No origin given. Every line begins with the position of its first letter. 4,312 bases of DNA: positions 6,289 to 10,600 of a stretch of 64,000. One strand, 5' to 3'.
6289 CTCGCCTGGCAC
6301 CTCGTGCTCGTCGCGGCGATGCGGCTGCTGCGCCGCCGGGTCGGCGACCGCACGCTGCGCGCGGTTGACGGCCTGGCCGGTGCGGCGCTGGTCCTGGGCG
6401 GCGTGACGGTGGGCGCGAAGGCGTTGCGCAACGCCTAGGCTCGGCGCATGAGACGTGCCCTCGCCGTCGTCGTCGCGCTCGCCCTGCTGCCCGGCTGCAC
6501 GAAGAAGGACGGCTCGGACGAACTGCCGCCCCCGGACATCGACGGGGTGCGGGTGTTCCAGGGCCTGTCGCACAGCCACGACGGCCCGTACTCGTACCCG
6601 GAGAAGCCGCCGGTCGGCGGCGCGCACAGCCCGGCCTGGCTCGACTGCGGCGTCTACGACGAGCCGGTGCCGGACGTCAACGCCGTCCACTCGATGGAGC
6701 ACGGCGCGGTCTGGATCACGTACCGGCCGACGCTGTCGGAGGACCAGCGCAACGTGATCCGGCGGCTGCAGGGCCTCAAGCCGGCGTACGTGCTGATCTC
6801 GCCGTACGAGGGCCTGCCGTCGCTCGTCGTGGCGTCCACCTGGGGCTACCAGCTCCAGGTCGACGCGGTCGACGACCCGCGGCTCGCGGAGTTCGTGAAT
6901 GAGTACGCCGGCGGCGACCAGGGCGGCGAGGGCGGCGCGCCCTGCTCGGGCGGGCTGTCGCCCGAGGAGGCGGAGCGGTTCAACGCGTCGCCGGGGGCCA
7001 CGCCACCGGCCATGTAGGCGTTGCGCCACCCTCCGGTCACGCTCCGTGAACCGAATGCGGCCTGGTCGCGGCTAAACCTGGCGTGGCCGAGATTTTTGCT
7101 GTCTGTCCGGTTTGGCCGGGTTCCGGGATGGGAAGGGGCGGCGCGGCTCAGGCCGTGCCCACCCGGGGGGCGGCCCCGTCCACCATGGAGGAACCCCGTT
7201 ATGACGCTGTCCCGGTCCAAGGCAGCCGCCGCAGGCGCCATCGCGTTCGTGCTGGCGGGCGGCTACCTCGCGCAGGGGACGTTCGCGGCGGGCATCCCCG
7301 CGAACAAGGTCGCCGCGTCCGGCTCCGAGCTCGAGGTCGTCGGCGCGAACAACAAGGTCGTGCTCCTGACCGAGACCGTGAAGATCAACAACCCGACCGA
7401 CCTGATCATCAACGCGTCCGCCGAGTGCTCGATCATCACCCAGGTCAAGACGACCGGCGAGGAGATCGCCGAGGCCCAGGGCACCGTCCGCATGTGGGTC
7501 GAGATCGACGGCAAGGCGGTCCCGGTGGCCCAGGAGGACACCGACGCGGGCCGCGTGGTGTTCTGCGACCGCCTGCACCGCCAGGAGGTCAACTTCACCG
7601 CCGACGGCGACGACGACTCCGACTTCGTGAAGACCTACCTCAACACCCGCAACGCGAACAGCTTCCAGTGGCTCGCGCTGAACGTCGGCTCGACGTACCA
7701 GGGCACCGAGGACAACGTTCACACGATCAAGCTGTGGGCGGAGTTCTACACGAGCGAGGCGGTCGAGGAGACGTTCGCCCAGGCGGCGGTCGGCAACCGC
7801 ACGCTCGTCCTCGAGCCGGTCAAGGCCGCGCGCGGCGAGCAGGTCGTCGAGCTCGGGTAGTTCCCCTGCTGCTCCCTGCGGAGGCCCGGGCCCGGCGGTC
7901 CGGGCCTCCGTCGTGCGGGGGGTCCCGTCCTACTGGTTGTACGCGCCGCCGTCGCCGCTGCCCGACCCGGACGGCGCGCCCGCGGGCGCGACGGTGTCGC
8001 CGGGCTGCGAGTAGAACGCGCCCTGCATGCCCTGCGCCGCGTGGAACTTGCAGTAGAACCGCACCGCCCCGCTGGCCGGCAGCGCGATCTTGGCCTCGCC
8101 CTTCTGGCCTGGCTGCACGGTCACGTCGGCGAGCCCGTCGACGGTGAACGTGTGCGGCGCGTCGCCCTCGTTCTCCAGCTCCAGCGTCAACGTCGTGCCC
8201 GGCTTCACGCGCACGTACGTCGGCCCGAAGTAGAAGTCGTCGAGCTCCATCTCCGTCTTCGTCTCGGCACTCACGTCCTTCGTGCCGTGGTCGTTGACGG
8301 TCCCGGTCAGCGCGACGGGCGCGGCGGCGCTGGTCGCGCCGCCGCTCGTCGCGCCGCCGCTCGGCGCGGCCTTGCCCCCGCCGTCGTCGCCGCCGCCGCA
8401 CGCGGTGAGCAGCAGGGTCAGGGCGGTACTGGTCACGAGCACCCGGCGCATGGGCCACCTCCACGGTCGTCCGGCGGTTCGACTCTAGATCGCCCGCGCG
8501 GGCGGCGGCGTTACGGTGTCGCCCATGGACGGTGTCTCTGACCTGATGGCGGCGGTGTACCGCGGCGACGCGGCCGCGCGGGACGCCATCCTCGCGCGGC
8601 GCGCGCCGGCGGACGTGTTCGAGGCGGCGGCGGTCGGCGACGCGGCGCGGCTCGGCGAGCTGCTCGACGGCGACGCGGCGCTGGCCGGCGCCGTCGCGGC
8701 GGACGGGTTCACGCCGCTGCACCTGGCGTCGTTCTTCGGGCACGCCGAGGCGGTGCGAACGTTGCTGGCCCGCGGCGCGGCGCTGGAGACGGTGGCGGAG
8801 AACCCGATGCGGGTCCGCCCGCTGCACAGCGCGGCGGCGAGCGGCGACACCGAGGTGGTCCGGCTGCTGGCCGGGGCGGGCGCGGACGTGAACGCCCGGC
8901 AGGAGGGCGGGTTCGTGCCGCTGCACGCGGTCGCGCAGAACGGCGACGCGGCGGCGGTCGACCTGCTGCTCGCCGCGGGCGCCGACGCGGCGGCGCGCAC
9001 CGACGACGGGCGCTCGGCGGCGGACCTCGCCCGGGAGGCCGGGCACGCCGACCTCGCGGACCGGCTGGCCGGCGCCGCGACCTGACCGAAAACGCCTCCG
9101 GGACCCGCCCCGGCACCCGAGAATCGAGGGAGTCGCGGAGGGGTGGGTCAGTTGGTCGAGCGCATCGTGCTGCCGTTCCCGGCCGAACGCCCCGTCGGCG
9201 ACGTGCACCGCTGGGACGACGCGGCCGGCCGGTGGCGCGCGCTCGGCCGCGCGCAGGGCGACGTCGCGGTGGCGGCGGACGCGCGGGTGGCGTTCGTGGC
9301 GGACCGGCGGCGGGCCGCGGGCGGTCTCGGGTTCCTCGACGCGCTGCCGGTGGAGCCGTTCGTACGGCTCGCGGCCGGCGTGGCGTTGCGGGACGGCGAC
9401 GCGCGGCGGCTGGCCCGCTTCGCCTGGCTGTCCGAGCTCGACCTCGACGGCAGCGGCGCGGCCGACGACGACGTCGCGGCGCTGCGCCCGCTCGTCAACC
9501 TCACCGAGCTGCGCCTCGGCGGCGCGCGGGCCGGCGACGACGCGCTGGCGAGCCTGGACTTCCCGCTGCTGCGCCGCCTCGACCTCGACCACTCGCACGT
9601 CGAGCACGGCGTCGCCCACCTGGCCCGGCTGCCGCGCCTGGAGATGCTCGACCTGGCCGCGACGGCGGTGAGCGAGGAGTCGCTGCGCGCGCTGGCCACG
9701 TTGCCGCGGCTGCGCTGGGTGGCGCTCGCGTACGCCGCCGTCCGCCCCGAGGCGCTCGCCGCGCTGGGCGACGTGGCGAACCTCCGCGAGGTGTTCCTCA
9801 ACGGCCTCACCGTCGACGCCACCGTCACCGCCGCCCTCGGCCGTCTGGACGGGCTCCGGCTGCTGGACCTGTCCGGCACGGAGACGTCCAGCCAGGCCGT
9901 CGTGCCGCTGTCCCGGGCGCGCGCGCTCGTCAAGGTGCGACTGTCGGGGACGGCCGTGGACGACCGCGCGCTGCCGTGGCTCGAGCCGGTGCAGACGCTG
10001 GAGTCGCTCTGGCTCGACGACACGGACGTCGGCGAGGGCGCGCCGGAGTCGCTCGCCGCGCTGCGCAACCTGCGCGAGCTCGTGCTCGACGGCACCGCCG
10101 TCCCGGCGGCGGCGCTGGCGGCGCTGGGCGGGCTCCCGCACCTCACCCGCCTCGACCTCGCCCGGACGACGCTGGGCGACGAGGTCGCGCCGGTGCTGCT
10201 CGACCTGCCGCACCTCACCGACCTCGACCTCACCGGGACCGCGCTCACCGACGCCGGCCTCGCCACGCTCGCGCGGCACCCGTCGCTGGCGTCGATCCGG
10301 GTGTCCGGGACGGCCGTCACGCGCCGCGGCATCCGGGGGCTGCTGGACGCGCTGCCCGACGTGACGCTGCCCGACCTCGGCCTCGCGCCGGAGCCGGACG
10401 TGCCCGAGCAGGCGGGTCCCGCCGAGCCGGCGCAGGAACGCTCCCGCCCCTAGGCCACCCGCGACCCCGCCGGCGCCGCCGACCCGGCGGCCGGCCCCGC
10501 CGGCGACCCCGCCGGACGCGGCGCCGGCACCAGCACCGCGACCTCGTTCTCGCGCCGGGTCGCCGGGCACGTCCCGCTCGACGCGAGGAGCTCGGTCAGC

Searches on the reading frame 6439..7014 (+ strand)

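Call 52: search_protein_families(library=pfam, proteins=[window:6439-7014:+], max_evalue=0.000001)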
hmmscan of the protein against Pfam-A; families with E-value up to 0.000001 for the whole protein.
window:6439-7014:+ (192 aa): 1 family
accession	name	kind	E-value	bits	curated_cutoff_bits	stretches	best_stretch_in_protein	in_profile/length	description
PF11303.13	DUF3105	-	4.3e-41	140.4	25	1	48-171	5-130/130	Protein of unknown function (DUF3105)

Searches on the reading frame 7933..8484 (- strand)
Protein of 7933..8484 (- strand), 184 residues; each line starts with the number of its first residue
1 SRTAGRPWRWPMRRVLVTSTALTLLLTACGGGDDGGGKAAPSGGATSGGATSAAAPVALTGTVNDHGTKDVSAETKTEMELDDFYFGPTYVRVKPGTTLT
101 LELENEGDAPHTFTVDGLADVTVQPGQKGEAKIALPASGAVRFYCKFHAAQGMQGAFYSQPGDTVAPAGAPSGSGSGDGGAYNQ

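Call 52: search_protein_families(library=pfam, proteins=[window:7933-8484:-], max_evalue=0.000001)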
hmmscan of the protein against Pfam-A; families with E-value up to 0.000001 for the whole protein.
window:7933-8484:- (184 aa): 1 family
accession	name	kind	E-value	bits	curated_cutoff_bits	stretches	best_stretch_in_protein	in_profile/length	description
PF13473.12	Cupredoxin_1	-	2.5e-10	40.7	27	1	69-152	15-100/104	Cupredoxin-like domain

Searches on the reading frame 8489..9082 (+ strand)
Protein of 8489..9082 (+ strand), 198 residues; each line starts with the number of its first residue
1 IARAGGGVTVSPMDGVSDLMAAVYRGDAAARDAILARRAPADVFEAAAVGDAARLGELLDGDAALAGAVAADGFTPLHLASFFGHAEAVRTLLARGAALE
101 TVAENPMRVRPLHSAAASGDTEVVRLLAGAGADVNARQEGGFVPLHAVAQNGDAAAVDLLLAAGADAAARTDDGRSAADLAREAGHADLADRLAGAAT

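Call 53: search_protein_families(library=pfam, proteins=[window:8489-9082:+], max_evalue=0.000001)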
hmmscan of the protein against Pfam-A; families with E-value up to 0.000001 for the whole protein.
window:8489-9082:+ (198 aa): 5 families
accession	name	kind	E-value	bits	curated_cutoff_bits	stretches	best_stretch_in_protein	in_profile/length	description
PF12796.13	Ank_2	-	8.8e-23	81.1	27.3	2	46-137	4-89/90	Ankyrin repeats (3 copies)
PF00023.36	Ank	-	9.1e-20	70.1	21.1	0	72-98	1-27/33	Ankyrin repeat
PF13637.12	Ank_4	-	7.5e-17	61.5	22.7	1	112-161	1-50/50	Ankyrin repeats (many copies)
PF13857.12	Ank_5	-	3.3e-15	56.5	27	1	129-181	5-56/56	Ankyrin repeats (many copies)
PF13606.12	Ank_3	-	5.6e-15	54.2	22.3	0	72-99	1-28/30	Ankyrin repeat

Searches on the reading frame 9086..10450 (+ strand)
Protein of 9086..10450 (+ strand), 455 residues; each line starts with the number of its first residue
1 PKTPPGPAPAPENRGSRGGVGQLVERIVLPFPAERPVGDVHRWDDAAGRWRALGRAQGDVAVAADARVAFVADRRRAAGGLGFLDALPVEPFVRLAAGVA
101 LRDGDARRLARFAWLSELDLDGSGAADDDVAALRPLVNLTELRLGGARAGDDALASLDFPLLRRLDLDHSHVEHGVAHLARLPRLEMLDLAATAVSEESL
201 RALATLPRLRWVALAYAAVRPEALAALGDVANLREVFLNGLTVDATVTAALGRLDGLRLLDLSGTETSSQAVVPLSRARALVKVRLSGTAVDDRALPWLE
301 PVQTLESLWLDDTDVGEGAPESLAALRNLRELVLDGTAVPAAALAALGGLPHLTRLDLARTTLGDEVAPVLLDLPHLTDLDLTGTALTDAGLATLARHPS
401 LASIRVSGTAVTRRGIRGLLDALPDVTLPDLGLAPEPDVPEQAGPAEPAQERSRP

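Call 53: search_protein_families(library=pfam, proteins=[window:9086-10450:+], max_evalue=0.000001)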
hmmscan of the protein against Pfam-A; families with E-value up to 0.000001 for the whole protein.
window:9086-10450:+ (455 aa): 4 families
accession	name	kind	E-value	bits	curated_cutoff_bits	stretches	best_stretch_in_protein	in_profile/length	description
PF23598.1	LRR_14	-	4.7e-13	49.1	40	0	228-362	111-250/353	Leucine-rich repeat region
PF13855.12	LRR_8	-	2.4e-12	46.9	27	0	327-387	1-61/61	Leucine rich repeat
PF12799.13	LRR_4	-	1.3e-11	44.7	27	0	351-389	1-38/44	Leucine Rich repeats (2 copies)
PF24758.1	LRR_At5g56370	-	1.3e-08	35.2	27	0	323-406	7-93/227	FBD-associated F-box protein At5g56370, LRR repeats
